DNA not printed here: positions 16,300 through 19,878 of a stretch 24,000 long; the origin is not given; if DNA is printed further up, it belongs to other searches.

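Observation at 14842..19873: Complete, compact type II-C CRISPR-Cas9 locus with all RNA and protein parts identifiable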

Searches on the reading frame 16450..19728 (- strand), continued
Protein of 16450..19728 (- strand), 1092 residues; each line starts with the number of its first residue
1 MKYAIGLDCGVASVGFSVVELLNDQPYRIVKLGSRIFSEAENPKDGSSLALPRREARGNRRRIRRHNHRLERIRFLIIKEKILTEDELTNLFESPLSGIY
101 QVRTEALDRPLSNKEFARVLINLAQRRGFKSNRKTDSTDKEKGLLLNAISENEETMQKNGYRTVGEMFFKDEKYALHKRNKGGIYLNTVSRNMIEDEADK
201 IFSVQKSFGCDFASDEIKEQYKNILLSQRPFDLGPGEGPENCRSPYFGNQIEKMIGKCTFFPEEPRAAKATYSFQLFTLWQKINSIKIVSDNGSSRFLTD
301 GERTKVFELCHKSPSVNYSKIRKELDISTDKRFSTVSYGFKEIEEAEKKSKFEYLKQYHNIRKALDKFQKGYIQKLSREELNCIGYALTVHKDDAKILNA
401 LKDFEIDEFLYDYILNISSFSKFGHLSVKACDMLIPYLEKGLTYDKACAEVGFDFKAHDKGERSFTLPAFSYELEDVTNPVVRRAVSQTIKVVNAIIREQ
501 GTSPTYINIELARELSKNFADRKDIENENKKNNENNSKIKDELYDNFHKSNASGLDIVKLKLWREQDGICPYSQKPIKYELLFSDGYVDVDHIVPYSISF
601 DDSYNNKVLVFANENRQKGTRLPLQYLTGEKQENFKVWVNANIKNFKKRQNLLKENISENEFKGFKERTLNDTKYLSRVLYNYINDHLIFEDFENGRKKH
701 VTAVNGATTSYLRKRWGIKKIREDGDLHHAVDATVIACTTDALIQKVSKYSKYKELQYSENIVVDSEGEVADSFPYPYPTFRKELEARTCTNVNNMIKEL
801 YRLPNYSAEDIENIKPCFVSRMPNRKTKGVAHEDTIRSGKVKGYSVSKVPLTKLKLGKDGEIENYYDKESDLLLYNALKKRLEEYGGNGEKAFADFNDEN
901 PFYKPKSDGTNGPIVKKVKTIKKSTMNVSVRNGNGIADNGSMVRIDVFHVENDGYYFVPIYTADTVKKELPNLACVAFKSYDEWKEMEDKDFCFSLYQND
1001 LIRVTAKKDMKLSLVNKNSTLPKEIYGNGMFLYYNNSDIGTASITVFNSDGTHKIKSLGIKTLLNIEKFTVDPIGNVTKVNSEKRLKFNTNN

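Call 29: find_encoding_contigs(protein=P0003, flank=4000, max_places=1)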
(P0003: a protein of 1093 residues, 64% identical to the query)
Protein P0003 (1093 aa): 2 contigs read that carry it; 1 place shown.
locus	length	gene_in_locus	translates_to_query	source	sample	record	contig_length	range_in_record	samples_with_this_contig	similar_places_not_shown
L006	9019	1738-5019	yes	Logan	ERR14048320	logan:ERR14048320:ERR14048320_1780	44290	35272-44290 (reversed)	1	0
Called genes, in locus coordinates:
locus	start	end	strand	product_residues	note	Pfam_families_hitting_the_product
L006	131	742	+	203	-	PF00117:GATase, PF07685:GATase_3, PF01174:SNO (weak)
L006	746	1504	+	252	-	PF00977:His_biosynth, PF01207:Dus (faint), PF02581:TMP-TENI (faint), PF03060:NMO (faint)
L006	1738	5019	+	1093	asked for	PF16592:Cas9_REC (weak), PF18470:Cas9_a, PF13395:HNH_4, PF18541:RuvC_III, PF22702:Cas9_RuvC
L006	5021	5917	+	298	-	PF01867:Cas_Cas1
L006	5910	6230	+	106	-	PF09827:CRISPR_Cas2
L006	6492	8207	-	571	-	PF16499:Melibiase_2, PF17801:Melibiase_C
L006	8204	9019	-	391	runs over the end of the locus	PF14907:NTP_transf_5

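Call 30: find_encoding_contigs(protein=P0004, flank=4000, max_places=1)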
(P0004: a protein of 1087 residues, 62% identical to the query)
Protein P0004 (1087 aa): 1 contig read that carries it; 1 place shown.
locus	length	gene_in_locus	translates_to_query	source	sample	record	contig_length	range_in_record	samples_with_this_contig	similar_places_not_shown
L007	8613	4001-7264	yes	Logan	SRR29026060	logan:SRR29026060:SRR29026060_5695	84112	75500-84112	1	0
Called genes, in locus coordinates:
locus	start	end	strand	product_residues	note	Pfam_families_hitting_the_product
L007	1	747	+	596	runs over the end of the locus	PF04488:Gly_transf_sug, PF05704:Caps_synth, PF04230:PS_pyruv_trans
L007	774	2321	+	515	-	-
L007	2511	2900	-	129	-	-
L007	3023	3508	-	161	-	PF13302:Acetyltransf_3, PF00583:Acetyltransf_1, PF13508:Acetyltransf_7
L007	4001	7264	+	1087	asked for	PF18470:Cas9_a, PF13395:HNH_4, PF18541:RuvC_III, PF22702:Cas9_RuvC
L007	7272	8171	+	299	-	PF01867:Cas_Cas1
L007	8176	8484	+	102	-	PF09827:CRISPR_Cas2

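Call 31: find_encoding_contigs(protein=P0023, flank=4000, max_places=1)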
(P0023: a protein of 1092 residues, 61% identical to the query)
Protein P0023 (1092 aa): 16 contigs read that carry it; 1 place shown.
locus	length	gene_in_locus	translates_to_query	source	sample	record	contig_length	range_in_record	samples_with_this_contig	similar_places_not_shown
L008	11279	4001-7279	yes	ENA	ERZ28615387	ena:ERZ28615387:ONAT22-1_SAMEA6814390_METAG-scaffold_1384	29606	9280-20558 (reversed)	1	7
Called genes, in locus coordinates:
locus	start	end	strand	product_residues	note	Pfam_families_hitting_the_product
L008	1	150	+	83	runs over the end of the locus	-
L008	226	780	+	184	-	PF18050:Cyclophil_like2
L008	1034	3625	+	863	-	PF00009:GTP_EFTU, PF01926:MMR_HSR1 (faint), PF03764:EFG_IV, PF00679:EFG_C, PF05991:NYN_YacP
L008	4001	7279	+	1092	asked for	PF16592:Cas9_REC (weak), PF18470:Cas9_a, PF13395:HNH_4, PF18541:RuvC_III, PF22702:Cas9_RuvC, PF18541:RuvC_III (weak)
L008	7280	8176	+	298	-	PF01867:Cas_Cas1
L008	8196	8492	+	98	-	PF09827:CRISPR_Cas2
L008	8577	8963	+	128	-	-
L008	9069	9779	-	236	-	-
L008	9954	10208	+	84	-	-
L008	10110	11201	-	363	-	PF00248:Aldo_ket_red, PF13746:Fer4_18 (faint), PF13183:Fer4_8 (faint), PF12838:Fer4_7 (faint), PF13187:Fer4_9, PF13534:Fer4_17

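Call 32: find_encoding_contigs(protein=P0028, flank=4000, max_places=1)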
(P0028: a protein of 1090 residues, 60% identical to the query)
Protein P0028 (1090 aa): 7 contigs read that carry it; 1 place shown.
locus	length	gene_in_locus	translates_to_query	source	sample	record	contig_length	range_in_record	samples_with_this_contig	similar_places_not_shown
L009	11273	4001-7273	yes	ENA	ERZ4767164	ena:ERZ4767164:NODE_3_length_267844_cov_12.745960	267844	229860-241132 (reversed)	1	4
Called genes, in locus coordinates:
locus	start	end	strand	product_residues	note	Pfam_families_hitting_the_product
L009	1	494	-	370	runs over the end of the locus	PF03600:CitMHS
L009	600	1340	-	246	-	PF00069:Pkinase, PF07714:PK_Tyr_Ser-Thr, PF03109:ABC1 (weak), PF17667:Pkinase_fungal (weak)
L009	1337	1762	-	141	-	-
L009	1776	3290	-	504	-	-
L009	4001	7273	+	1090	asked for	PF18470:Cas9_a, PF13395:HNH_4, PF18541:RuvC_III (weak), PF22702:Cas9_RuvC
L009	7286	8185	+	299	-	PF01867:Cas_Cas1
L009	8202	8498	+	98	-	PF09827:CRISPR_Cas2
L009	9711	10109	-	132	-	PF04883:HK97-gp10_like (weak)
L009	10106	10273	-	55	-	-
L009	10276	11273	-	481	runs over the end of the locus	PF04233:Phage_Mu_F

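Call 48: search_protein_families(library=padloc, proteins=[window:16450-19728:-], max_evalue=0.01)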
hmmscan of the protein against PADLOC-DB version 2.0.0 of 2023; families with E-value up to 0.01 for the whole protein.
window:16450-19728:- (1092 aa): 6 families
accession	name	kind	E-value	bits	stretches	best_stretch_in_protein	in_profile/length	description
PDLC01460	Cas9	-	4.9e-182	605.4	1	1-1088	1-900/901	"CAS-II-A,CAS-II-B,CAS-II-C; effector__SPE"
PDLC01256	Cas9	-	3e-163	543.3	1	2-783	1-710/711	"CAS-II-A,CAS-II-B,CAS-II-C; effector__SPE"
PDLC00973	Cas9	-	4e-158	526.4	1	2-758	1-803/830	CRISPR subtype II RNA-guided endonuclease Cas9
PDLC00975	Cas9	-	1.3e-145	485.2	1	1-1010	3-1052/1120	Cas9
PDLC01580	Cas9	-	1.6e-36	123.8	2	478-753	734-999/1329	"CAS-II-A,CAS-II-B,CAS-II-C; effector__SPE"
PDLC00322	PtuB1|PtuB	-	0.00026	18.9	1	543-609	20-84/215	Unknown function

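Call 50: find_encoding_contigs(protein=P0017, flank=3000, max_places=1)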
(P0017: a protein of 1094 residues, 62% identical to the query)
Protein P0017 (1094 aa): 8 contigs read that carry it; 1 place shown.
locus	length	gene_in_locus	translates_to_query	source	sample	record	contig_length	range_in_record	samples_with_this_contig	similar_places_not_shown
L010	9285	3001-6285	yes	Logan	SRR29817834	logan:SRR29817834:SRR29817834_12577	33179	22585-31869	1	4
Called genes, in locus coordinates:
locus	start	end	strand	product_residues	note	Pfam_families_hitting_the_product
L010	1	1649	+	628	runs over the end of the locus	PF08497:Radical_SAM_N, PF04055:Radical_SAM (weak), PF11842:DUF3362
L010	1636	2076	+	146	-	PF00633:HHH (weak), PF12836:HHH_3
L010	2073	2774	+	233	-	PF00156:Pribosyltran (weak)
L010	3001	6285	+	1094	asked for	PF18470:Cas9_a, PF13395:HNH_4, PF18541:RuvC_III, PF22702:Cas9_RuvC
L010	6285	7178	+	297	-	PF01867:Cas_Cas1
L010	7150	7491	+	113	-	PF09827:CRISPR_Cas2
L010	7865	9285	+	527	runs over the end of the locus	PF03062:MBOAT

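Call 51: find_encoding_contigs(protein=P0018, flank=3000, max_places=1)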
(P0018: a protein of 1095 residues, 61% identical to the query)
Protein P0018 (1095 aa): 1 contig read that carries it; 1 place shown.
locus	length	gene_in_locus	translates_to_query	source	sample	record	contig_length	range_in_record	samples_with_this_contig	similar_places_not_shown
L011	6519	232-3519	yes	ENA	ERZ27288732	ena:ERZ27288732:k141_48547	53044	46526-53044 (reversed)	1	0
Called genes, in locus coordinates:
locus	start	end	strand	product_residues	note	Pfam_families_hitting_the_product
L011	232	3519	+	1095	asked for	PF18470:Cas9_a, PF13395:HNH_4, PF18541:RuvC_III, PF22702:Cas9_RuvC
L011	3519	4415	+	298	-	PF01867:Cas_Cas1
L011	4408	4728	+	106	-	PF09827:CRISPR_Cas2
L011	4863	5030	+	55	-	-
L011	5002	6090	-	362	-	PF00248:Aldo_ket_red, PF13746:Fer4_18 (faint), PF13183:Fer4_8 (faint), PF13187:Fer4_9, PF13237:Fer4_10 (faint), PF13534:Fer4_17 (weak)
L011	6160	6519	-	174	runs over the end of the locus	PF00293:NUDIX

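Call 52: find_encoding_contigs(protein=P0022, flank=3000, max_places=1)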
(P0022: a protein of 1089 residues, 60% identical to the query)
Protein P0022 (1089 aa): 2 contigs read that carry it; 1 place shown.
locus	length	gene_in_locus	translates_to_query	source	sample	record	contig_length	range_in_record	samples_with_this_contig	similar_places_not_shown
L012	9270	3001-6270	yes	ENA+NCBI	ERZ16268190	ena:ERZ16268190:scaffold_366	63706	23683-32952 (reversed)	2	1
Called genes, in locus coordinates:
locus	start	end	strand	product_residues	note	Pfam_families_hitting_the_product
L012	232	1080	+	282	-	PF02311:AraC_binding (weak), PF00165:HTH_AraC, PF12833:HTH_18, PF00165:HTH_AraC (weak)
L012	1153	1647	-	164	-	-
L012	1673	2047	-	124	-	-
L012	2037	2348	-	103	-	PF03551:PadR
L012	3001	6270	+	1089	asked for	PF18470:Cas9_a, PF13395:HNH_4, PF18541:RuvC_III, PF22702:Cas9_RuvC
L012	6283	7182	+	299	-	PF01867:Cas_Cas1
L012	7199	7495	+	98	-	PF09827:CRISPR_Cas2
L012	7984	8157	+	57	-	-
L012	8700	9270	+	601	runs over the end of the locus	PF00005:ABC_tran, PF02463:SMC_N (faint), PF13304:AAA_21 (faint)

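Call 53: find_encoding_contigs(protein=P0078, flank=3000, max_places=1)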
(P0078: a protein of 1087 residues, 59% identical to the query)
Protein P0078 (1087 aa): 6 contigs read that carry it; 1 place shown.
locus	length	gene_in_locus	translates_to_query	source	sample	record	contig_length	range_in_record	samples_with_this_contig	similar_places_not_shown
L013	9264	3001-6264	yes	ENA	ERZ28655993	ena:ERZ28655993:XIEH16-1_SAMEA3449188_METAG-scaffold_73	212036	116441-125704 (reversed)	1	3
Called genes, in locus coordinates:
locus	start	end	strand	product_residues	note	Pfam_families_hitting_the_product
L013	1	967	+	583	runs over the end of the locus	PF00664:ABC_membrane, PF00005:ABC_tran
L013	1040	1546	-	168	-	PF06695:Sm_multidrug_ex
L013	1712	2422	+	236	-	PF03591:AzlC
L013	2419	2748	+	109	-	PF05437:AzlD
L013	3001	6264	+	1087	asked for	PF18470:Cas9_a, PF13395:HNH_4, PF18541:RuvC_III, PF22702:Cas9_RuvC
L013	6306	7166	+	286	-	PF01867:Cas_Cas1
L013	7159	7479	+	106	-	PF09827:CRISPR_Cas2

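Call 64: list_cluster_members(proteins=[window:16450-19728:-, P0001])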
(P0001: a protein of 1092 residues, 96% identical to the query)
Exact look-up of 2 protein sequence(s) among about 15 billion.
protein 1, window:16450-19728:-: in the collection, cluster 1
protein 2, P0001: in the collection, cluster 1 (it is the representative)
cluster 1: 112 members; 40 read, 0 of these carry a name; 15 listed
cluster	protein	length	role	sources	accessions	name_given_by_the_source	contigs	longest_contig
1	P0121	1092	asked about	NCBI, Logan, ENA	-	-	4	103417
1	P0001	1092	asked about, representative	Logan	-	-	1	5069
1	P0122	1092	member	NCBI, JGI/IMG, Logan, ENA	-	-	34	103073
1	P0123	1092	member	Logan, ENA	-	-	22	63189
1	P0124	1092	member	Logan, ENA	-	-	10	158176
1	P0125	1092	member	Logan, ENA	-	-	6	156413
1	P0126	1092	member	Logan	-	-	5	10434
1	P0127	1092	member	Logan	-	-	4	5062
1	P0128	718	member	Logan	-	-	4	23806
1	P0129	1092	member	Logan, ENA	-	-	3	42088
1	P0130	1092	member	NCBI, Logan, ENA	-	-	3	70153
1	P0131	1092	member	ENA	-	-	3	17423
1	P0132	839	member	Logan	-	-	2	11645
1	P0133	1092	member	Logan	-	-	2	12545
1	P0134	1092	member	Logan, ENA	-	-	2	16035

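Call 69: find_encoding_contigs(protein=P0125, flank=3500, max_places=6)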
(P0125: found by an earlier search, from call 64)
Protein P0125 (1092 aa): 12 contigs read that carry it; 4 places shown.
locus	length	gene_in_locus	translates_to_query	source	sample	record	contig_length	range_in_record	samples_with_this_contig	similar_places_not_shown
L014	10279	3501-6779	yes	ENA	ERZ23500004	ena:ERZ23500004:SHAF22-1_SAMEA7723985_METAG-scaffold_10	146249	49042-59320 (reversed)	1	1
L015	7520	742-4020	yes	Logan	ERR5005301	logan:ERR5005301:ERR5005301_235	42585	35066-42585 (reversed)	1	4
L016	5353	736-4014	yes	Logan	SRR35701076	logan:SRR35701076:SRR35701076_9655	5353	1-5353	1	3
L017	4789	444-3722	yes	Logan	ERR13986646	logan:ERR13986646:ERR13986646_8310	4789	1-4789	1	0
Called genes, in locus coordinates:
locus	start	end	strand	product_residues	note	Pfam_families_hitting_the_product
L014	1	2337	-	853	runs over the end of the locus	PF02687:FtsX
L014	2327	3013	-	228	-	PF00005:ABC_tran, PF02463:SMC_N (weak)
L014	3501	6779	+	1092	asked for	PF18470:Cas9_a, PF13395:HNH_4, PF18541:RuvC_III, PF22702:Cas9_RuvC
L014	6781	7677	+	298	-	PF01867:Cas_Cas1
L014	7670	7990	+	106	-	PF09827:CRISPR_Cas2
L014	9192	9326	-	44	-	-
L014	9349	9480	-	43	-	-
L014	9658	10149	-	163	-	PF07463:NUMOD4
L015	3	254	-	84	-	?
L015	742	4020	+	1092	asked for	PF18470:Cas9_a, PF13395:HNH_4, PF18541:RuvC_III, PF22702:Cas9_RuvC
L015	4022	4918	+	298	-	PF01867:Cas_Cas1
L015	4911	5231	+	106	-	PF09827:CRISPR_Cas2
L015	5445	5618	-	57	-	-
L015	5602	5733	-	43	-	-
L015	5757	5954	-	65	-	-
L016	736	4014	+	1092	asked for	PF18470:Cas9_a, PF13395:HNH_4, PF18541:RuvC_III, PF22702:Cas9_RuvC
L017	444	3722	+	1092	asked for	PF18470:Cas9_a, PF13395:HNH_4, PF18541:RuvC_III, PF22702:Cas9_RuvC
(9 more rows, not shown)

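Call 70: find_encoding_contigs(protein=P0121, flank=3500, max_places=4)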
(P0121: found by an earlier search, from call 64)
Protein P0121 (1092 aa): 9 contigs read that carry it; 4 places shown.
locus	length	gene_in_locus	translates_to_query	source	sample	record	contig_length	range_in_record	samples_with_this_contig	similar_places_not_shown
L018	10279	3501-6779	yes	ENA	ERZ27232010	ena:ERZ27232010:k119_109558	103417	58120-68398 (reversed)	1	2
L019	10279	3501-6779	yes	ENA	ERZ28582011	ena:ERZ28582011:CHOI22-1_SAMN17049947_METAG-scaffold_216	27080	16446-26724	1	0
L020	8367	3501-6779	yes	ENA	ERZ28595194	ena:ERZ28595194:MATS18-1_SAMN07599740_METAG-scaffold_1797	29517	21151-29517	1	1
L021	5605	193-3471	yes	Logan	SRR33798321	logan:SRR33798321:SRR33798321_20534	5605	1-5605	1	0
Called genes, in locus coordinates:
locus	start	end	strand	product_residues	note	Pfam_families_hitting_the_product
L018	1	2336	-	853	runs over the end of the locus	PF02687:FtsX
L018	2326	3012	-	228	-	PF02463:SMC_N (weak), PF00005:ABC_tran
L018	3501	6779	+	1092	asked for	PF18470:Cas9_a, PF13395:HNH_4, PF18541:RuvC_III, PF22702:Cas9_RuvC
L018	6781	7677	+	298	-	PF01867:Cas_Cas1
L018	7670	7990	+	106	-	PF09827:CRISPR_Cas2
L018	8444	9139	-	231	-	-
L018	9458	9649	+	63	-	PF00269:SASP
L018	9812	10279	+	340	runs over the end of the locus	PF01073:3Beta_HSD, PF01370:Epimerase, PF02719:Polysacc_synt_2, PF04321:RmlD_sub_bind, PF07993:NAD_binding_4, PF16363:GDP_Man_Dehyd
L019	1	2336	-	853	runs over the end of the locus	PF02687:FtsX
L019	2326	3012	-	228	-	PF02463:SMC_N (weak), PF00005:ABC_tran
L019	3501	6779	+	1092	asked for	PF18470:Cas9_a, PF13395:HNH_4, PF18541:RuvC_III, PF22702:Cas9_RuvC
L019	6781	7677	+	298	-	PF01867:Cas_Cas1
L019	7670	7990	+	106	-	PF09827:CRISPR_Cas2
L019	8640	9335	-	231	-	-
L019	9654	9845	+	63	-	PF00269:SASP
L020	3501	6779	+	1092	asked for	PF18470:Cas9_a, PF13395:HNH_4, PF18541:RuvC_III, PF22702:Cas9_RuvC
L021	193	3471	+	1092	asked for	PF18470:Cas9_a, PF13395:HNH_4, PF18541:RuvC_III, PF22702:Cas9_RuvC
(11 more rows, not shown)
